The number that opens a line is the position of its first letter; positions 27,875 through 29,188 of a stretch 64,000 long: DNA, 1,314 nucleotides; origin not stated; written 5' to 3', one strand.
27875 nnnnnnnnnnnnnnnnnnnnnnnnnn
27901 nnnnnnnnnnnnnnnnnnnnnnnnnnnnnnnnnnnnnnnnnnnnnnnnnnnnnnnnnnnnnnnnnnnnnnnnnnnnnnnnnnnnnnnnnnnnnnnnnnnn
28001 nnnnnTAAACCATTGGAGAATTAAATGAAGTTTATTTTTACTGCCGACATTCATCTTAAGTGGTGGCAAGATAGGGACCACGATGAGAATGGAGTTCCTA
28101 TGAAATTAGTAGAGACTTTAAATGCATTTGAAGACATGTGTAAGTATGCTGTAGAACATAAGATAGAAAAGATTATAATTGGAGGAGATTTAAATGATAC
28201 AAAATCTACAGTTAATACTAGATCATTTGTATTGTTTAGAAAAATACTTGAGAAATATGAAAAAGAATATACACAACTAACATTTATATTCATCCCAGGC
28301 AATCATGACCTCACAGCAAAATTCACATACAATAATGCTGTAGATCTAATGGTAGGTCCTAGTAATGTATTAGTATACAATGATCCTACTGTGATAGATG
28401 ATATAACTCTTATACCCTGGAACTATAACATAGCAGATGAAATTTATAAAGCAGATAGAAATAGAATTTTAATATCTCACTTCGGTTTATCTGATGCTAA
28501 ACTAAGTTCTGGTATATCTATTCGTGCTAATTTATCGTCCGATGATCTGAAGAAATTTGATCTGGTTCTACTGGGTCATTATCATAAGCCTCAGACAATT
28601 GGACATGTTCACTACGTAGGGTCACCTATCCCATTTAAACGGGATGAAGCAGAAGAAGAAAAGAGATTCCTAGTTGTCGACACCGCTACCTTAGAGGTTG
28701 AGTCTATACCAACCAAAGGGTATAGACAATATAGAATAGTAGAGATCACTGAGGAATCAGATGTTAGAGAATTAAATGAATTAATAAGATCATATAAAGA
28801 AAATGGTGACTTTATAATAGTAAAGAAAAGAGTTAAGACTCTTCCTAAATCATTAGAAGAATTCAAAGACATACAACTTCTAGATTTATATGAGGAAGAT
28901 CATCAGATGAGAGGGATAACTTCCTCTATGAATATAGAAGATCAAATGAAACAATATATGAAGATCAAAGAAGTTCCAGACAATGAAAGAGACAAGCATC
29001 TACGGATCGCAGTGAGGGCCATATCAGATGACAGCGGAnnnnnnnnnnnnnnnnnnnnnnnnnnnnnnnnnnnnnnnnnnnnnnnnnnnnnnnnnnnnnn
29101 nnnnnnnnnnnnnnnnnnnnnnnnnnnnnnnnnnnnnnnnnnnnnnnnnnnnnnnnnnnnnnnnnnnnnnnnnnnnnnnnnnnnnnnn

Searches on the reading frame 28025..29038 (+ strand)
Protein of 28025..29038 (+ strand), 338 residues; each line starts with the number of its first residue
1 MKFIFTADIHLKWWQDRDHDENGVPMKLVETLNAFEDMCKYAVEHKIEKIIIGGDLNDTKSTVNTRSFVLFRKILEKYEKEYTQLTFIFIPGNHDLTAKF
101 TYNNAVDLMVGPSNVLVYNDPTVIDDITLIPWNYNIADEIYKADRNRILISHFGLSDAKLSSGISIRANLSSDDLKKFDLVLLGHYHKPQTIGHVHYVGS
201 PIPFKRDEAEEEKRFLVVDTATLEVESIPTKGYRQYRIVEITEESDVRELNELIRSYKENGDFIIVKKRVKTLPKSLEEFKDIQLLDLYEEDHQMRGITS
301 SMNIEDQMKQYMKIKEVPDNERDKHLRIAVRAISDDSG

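Call 42: search_protein_families(library=phrogs, proteins=[window:28025-29038:+], max_evalue=0.0001)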
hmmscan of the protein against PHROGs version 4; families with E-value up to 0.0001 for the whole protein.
window:28025-29038:+ (338 aa): 3 families
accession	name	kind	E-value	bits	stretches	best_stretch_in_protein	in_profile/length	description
phrog_100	-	DNA, RNA and nucleotide metabolism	9e-49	167.7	1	1-323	29-360/989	SbcD-like subunit of palindrome specific endonuclease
phrog_1649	-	other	4.9e-14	52.7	1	1-126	36-139/308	metallo-phosphoesterase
phrog_284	-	DNA, RNA and nucleotide metabolism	7.3e-05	22.8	0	70-200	217-356/398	exonuclease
